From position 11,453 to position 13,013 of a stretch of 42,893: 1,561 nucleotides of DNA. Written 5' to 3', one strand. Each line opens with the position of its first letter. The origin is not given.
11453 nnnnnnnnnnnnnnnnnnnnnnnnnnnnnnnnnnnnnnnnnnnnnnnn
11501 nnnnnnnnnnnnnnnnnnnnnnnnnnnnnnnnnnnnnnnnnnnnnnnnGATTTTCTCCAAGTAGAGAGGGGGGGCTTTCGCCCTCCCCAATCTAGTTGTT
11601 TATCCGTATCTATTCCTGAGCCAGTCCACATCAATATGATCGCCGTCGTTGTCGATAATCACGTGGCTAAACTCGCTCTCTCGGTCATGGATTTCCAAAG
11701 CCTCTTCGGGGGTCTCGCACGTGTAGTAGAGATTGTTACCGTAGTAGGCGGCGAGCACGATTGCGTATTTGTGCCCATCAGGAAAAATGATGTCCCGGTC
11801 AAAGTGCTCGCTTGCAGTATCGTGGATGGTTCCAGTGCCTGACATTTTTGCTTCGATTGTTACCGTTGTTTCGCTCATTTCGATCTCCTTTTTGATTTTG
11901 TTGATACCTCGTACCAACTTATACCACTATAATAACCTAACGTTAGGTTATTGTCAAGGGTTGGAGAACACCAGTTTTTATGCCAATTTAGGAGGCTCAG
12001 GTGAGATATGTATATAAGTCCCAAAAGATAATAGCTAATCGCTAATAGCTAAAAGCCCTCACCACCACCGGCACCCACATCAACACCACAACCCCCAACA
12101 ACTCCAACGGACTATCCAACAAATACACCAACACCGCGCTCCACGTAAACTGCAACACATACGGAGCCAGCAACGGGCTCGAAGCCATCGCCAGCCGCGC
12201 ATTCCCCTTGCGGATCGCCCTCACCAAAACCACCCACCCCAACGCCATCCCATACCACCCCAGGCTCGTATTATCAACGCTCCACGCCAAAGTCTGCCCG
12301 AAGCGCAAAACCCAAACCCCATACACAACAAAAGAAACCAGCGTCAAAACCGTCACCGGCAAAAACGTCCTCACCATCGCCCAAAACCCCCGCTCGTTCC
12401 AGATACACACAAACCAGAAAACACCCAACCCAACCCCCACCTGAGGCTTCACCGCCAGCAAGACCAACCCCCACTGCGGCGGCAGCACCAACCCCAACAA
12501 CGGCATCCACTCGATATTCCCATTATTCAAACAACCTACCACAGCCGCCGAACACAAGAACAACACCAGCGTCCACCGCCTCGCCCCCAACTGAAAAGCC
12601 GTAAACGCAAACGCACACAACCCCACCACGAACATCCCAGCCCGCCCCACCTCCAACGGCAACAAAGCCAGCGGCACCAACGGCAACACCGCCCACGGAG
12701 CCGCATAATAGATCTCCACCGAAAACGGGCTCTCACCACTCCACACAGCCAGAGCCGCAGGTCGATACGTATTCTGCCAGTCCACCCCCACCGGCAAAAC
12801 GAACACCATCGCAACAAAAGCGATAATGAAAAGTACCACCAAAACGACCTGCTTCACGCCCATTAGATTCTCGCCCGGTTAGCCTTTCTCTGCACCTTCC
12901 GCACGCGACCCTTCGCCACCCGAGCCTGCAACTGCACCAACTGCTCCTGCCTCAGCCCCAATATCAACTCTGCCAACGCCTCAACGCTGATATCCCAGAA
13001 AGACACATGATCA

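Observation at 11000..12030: IS1595-like non-autonomous element with an intact 8-bp target duplication, its own operator-controlled promoter and two passenger ORFs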

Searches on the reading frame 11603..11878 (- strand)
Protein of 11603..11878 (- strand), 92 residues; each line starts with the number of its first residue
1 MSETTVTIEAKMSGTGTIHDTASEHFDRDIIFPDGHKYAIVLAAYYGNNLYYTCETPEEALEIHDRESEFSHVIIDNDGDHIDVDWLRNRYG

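Call 4: search_protein_families(library=pfam, proteins=[window:11603-11878:-], max_evalue=1)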
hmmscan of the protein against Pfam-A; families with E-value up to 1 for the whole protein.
seq(92 aa): 0 families

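Call 5: search_protein_families(library=ncbifam, proteins=[window:11603-11878:-], max_evalue=1)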
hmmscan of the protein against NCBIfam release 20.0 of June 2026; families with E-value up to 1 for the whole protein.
seq(92 aa): 0 families

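Call 14: find_homologous_proteins(query=window:11603-11878:-)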
Query seq(92 aa) (92 aa): 73 proteins with E <= 0.001 among 74 candidates.
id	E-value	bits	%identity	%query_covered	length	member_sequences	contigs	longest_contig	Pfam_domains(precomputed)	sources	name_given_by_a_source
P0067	8.0e-51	188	92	97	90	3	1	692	-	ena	-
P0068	2.4e-36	141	69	99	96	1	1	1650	-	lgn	-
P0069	6.0e-35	137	70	100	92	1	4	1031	-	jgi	-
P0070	2.1e-34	135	71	90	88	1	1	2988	-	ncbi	-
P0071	8.2e-34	133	75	88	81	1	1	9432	-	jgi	jgi:hypothetical protein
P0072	3.7e-31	125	72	97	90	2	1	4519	-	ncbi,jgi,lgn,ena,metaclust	metaclust:\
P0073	7.9e-31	124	66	93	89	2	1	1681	-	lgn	-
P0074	6.1e-29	118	69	93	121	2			-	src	-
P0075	6.9e-29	117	68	91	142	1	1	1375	-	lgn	-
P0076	9.6e-29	117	65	95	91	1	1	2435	-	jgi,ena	-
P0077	1.0e-28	117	64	95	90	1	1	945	-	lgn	-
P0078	3.0e-28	115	74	84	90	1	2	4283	-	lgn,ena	-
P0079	1.1e-27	114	67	91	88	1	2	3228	-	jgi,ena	-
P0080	1.2e-27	113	63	95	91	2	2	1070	-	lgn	-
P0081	1.4e-27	113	67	91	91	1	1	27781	-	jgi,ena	-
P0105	2.9e-18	83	59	85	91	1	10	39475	-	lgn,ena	-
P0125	7.1e-15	73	56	82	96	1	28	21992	-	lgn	-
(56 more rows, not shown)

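Call 29: search_protein_families(library=phrogs, proteins=[window:11603-11878:-], max_evalue=0.1)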
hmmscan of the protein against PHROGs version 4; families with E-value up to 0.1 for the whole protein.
seq(92 aa): 0 families

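Call 66: find_encoding_contigs(protein=P0125, flank=2500, max_places=4)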
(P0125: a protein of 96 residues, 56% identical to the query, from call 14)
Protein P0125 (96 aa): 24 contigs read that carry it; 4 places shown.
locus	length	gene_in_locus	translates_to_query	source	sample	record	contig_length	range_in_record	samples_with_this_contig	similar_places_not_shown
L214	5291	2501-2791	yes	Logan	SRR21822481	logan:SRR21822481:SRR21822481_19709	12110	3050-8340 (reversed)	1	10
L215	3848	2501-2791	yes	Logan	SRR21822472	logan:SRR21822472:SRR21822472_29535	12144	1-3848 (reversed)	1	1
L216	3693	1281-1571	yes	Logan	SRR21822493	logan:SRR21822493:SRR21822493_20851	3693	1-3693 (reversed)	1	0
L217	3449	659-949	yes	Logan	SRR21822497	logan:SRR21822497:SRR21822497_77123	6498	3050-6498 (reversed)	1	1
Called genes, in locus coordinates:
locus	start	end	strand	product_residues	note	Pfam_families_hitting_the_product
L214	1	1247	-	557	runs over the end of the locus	PF05136:Phage_portal_2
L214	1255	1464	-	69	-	-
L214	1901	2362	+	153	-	-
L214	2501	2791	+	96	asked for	-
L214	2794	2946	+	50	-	PF22513:FitA-like_RHH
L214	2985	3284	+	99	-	-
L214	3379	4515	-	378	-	PF03215:Rad17 (weak), PF00005:ABC_tran (faint)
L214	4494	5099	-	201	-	-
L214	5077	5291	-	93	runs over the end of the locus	-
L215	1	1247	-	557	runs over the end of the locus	PF05136:Phage_portal_2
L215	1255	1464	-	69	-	-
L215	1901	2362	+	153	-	-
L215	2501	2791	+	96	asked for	-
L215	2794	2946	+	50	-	PF22513:FitA-like_RHH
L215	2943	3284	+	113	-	PF04266:ASCH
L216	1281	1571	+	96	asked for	-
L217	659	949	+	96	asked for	-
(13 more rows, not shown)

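Call 67: find_encoding_contigs(protein=P0105, flank=2500, max_places=3)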
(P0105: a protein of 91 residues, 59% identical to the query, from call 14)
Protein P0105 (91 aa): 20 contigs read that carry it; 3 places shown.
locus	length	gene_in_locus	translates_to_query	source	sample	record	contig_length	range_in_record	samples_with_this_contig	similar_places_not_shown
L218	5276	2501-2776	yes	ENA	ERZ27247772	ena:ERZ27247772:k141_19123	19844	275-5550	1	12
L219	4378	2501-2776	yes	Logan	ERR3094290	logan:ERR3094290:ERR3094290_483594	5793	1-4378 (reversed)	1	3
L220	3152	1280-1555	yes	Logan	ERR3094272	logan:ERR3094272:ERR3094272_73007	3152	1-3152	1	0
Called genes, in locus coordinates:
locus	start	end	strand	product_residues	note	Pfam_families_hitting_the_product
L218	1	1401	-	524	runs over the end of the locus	-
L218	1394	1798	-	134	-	-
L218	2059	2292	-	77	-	-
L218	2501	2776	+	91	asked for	-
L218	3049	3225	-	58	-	PF06005:ZapB (weak)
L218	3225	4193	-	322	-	-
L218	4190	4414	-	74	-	PF11753:DUF3310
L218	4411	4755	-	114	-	PF05014:Nuc_deoxyrib_tr (weak), PF14359:DUF4406, PF24963:DUF7768 (weak)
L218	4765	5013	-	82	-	-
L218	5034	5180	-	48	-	-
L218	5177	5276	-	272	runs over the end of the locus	PF13481:AAA_25 (faint), PF03796:DnaB_C (weak), PF06745:ATPase (weak), PF03796:DnaB_C (weak)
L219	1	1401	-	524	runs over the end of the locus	-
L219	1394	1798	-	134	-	-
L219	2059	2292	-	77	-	-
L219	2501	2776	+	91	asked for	-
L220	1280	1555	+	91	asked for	-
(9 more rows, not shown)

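Call 68: find_encoding_contigs(protein=P0081, flank=2500, max_places=2)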
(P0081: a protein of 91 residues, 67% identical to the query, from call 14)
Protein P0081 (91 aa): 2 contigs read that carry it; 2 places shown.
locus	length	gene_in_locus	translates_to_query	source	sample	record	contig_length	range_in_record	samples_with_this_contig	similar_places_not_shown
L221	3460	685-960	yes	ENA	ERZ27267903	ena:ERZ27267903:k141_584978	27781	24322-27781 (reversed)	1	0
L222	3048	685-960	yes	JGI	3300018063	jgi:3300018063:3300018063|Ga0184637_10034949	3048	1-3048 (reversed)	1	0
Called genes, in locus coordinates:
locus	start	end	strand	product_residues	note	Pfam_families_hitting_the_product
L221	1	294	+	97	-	?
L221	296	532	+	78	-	-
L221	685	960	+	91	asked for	-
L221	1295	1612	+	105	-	PF12728:HTH_17 (weak)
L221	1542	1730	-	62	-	-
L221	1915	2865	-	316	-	PF02899:Phage_int_SAM_1 (faint), PF00589:Phage_integrase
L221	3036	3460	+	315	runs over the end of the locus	-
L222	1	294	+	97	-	?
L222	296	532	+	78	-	-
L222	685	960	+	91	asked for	-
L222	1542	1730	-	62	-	-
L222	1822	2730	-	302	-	PF02899:Phage_int_SAM_1 (weak), PF00589:Phage_integrase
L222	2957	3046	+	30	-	?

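Call 72: search_solved_structures(query=A3, max_evalue=1)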
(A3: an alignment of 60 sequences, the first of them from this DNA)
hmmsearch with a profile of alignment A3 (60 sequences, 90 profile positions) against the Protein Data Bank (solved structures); distinct sequences matched with E-value up to 1: 3.
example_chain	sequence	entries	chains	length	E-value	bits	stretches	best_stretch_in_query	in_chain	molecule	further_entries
6hc2_A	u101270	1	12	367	0.44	13.7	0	19-77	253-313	G-protein-signaling modulator 2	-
3sf4_A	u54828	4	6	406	0.7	13.1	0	19-77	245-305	G-protein-signaling modulator 2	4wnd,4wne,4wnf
4wng_A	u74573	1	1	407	0.7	13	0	19-77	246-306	G-protein-signaling modulator 2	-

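Call 77: predict_structure(alignment_id=A3)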
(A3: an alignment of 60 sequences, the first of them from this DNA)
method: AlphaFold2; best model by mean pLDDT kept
length: 92 residues; sequences in the alignment: 60
mean_pLDDT: 81.1   pTM: 0.69
mean pLDDT of the five models: 81.1, 76.6, 75.1, 74.4, 74.2
residues with pLDDT >= 90: 18; 70-90: 56; 50-70: 18; < 50: 0
segments of 3 or more residues with pLDDT < 50: none
pLDDT, mean of each block of 10 residues (from residue 1): 78 59 73 89 78 90 88 88 87 72
secondary structure, 60 per line:
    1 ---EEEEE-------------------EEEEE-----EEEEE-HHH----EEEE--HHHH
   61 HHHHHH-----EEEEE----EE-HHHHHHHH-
elements in order: E4-8 E28-32 E38-42 E51-54 H57-66 E72-76 H84-91

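Call 81: fold_search(model_id=the predicted structure, library=pdb)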
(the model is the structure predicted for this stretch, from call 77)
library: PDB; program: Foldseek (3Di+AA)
matches with E <= 10: 46; with E <= 0.001: 0
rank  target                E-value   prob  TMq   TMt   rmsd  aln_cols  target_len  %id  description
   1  6s2w_A                1.6e+00  0.18  0.38  0.39   4.7        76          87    9  Structure of S. pombe Erh1, a protein important for meiotic mRNA decay in mitosis and meiosis progression. (released 2020-02-12)
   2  8fjf                  2.0e+00  0.10  0.38  0.30   8.6       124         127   14  The three-repeat design H10 (released 2023-09-27)
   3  6pnj_D                2.7e+00  0.08  0.30  0.21   5.1        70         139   14  Structure of Photosystem I Acclimated to Far-red Light (released 2020-02-12)
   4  2qsd_A                2.8e+00  0.07  0.25  0.18   5.5        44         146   14  Crystal structure of a protein Il1583 from Idiomarina loihiensis (released 2007-08-14)
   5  6s2w_B                3.0e+00  0.12  0.38  0.37   4.7        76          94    9  Structure of S. pombe Erh1, a protein important for meiotic mRNA decay in mitosis and meiosis progression. (released 2020-02-12)
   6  1w9g_B                3.5e+00  0.07  0.31  0.30   7.3        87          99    9  Structure of ERH (Enhencer of Rudimentary Gene) (released 2005-04-06)
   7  4qlp_B                3.7e+00  0.02  0.25  0.13  11.7       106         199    9  Atomic structure of tuberculosis necrotizing toxin (TNT) complexed with its immunity factor IFT (released 2015-07-22)
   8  2qsd_C                3.9e+00  0.06  0.26  0.18   5.4        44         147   14  Crystal structure of a protein Il1583 from Idiomarina loihiensis (released 2007-08-14)
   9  3k5l_A                4.2e+00  0.05  0.29  0.05  13.6        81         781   10  Crystal structure of E.coli Pol II-abasic DNA-dATP Lt(0, 3) ternary complex (released 2010-02-02)
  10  7coy_aD               4.5e+00  0.09  0.34  0.24   4.1        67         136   16  Structure of the far-red light utilizing photosystem I of Acaryochloris marina (released 2021-03-31)
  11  2qsd_G                4.5e+00  0.05  0.25  0.18   5.6        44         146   11  Crystal structure of a protein Il1583 from Idiomarina loihiensis (released 2007-08-14)
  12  9mgz_D                4.8e+00  0.06  0.29  0.20   7.4        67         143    9  Dunaliella tertiolecta PSI-LHCI-TIDI1 supercomplex (released 2025-06-25)
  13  6s2w_C                5.1e+00  0.08  0.36  0.37   5.3        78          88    9  Structure of S. pombe Erh1, a protein important for meiotic mRNA decay in mitosis and meiosis progression. (released 2020-02-12)
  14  2dc4_A                5.1e+00  0.02  0.22  0.15   5.6        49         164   18  Structure of PH1012 protein from Pyrococcus Horikoshii OT3 (released 2006-06-28)
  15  7cnc_A                5.5e+00  0.07  0.36  0.33   5.9        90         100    8  cystal structure of human ERH in complex with DGCR8 (released 2020-10-28)
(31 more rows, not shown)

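Call 82: fold_search(model_id=the predicted structure, library=viral)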
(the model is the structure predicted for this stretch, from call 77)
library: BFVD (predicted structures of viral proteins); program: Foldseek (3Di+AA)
matches with E <= 10: 500; with E <= 0.001: 0
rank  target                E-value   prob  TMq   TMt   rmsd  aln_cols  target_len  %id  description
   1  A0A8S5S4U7            5.6e-02  0.69  0.45  0.37   9.6       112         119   12  Uncharacterized protein [Siphoviridae sp. ctJ7x27]
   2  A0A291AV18            1.2e-01  0.72  0.42  0.46  10.4        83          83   17  Uncharacterized protein [Mycobacterium phage OKCentral2016]
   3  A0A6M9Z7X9            1.2e-01  0.92  0.44  0.46   2.9        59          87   14  Uncharacterized protein [Vibrio phage vB_ValS_X1]
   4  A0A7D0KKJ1            1.9e-01  0.87  0.47  0.21   7.3        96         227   14  (no name in the UniProt tables at hand)
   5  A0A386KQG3            2.5e-01  0.33  0.41  0.42   9.8        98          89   10  Uncharacterized protein [Caulobacter phage Kronos]
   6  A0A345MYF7            2.5e-01  0.18  0.28  0.27   7.5        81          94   10  (no name in the UniProt tables at hand)
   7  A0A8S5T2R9            3.1e-01  0.89  0.44  0.32   2.4        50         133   14  ERp19 reticulum protein 19 (ERp19) family [Myoviridae sp. ctqfO1]
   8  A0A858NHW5            3.3e-01  0.16  0.27  0.17   7.9        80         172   10  (no name in the UniProt tables at hand)
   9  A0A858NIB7            3.5e-01  0.28  0.33  0.32   6.3        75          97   11  (no name in the UniProt tables at hand)
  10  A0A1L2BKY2            3.7e-01  0.16  0.28  0.24   7.0        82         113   11  (no name in the UniProt tables at hand)
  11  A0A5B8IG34            4.0e-01  0.75  0.40  0.20   1.7        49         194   16  Uncharacterized protein [Mimiviridae sp. ChoanoV1]
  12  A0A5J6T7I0            4.3e-01  0.25  0.35  0.25   6.3        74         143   16  Uncharacterized protein [Proteus phage Myduc]
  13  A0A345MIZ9            4.5e-01  0.28  0.34  0.35   7.6        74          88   14  Uncharacterized protein [Gordonia phage Daredevil]
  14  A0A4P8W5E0            4.5e-01  0.18  0.30  0.33   6.9        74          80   16  (no name in the UniProt tables at hand)
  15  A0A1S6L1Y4            4.9e-01  0.44  0.42  0.41   4.1        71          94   20  (no name in the UniProt tables at hand)
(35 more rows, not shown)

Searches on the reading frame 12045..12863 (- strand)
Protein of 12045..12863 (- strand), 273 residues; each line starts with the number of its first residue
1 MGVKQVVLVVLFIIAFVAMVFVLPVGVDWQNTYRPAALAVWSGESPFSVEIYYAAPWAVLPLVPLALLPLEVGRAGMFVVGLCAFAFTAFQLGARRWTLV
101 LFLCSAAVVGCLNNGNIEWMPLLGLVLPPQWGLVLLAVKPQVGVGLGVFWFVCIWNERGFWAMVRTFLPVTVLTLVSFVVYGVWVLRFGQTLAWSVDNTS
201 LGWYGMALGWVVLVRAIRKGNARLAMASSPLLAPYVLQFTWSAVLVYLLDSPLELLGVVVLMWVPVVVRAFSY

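Call 48: find_related_loci(query=window:12045-12863:-, collection=viral_contigs, flank=4000)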
Query window:12045-12863:- (273 aa) in viral_contigs; peptide patterns used: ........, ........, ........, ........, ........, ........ (x = any residue, [..] = any of these).
2 stretches matched a pattern; 1 encode a relative of the query (tblastn E <= 1e-3); 1 distinct loci.
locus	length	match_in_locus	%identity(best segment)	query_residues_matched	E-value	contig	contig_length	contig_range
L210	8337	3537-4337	58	6-272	1e-108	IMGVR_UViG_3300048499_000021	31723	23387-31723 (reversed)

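Call 76: search_protein_families(library=pfam, proteins=[window:12045-12863:-], max_evalue=0.00001)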
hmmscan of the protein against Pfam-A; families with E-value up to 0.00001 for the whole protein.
window:12045-12863:- (273 aa): 0 families
